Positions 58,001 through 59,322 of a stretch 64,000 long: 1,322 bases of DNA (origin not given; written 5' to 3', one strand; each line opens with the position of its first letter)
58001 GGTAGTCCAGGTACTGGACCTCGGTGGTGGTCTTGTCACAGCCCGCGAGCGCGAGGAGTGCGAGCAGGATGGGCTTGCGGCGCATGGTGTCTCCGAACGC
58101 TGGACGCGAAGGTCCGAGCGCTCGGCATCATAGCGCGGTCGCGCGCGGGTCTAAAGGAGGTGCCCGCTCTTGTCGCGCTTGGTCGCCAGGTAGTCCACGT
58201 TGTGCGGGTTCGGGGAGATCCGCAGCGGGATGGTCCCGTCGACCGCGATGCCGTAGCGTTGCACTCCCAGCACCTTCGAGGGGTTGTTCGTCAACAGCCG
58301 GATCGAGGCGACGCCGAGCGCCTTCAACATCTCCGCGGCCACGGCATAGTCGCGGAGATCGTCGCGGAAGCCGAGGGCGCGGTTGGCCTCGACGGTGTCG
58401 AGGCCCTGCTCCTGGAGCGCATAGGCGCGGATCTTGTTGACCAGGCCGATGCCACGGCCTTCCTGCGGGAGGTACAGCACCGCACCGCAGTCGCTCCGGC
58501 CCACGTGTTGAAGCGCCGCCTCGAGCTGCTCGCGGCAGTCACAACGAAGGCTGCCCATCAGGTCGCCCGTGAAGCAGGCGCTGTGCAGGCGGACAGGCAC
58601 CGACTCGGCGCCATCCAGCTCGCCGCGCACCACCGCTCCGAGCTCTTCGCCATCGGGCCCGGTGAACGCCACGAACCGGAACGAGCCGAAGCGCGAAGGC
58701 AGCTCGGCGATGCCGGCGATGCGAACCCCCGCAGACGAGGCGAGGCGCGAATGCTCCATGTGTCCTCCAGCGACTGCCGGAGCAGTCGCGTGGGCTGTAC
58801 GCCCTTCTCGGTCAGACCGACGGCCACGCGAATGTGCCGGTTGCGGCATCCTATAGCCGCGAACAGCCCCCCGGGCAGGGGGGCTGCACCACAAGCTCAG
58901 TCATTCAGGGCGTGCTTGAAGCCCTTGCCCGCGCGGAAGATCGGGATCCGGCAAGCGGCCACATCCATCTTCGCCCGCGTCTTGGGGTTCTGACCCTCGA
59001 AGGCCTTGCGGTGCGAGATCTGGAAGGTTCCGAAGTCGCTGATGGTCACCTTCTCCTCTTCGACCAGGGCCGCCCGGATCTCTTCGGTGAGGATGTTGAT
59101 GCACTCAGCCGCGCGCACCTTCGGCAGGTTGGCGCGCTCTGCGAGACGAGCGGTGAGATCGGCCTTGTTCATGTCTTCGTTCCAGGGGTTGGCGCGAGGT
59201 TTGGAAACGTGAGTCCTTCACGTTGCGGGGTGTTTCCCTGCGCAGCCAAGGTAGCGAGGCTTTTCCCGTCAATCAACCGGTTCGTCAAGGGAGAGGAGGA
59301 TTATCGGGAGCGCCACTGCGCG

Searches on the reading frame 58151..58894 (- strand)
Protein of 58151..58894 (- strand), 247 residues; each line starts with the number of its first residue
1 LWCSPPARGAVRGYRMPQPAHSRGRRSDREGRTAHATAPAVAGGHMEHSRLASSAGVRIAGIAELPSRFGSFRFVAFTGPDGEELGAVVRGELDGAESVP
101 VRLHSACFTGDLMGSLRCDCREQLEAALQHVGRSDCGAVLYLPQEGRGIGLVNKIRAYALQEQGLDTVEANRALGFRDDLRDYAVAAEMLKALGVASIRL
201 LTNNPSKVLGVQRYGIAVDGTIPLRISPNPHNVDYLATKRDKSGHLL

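Call 8: search_protein_families(library=pfam, proteins=[window:58151-58894:-])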
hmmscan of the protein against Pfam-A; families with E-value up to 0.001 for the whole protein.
window:58151-58894:- (247 aa): 1 family
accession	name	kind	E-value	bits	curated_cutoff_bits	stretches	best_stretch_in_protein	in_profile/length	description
PF00925.25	GTP_cyclohydro2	-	5.3e-59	198.9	23.3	1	63-223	6-165/165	GTP cyclohydrolase II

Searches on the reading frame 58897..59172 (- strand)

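Call 8: search_protein_families(library=pfam, proteins=[window:58897-59172:-])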
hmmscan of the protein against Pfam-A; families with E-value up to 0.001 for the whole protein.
window:58897-59172:- (91 aa): 1 family
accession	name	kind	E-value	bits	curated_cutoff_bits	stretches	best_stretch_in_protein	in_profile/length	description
PF00216.26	Bac_DNA_binding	-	2.4e-24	85.8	22.4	1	1-90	1-90/90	Bacterial DNA-binding protein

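Call 67: search_protein_families(library=ncbifam, proteins=[window:58897-59172:-], max_evalue=0.001)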
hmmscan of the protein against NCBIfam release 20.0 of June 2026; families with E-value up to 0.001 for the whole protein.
window:58897-59172:- (91 aa): 6 families
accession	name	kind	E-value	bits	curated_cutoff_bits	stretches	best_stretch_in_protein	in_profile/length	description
NF001401.0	PRK00285.1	equivalog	2.4e-18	66.2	111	1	1-90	6-95/103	integration host factor subunit alpha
NF007945.0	PRK10664.1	equivalog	4.9e-16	59.1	157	1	1-90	1-90/90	nucleoid-associated protein HU-beta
TIGR00987.1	himA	equivalog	6.7e-16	58.5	120.25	1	2-88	3-89/96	integration host factor subunit alpha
NF001222.0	PRK00199.1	equivalog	1.1e-15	57.6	115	1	1-90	1-91/95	integration host factor subunit beta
NF008023.0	PRK10753.1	equivalog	3.4e-15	56.2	162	1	1-89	1-89/90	nucleoid-associated protein HU-alpha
TIGR00988.1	hip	equivalog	3.6e-13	49.6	119.95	1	1-90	1-91/94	integration host factor subunit beta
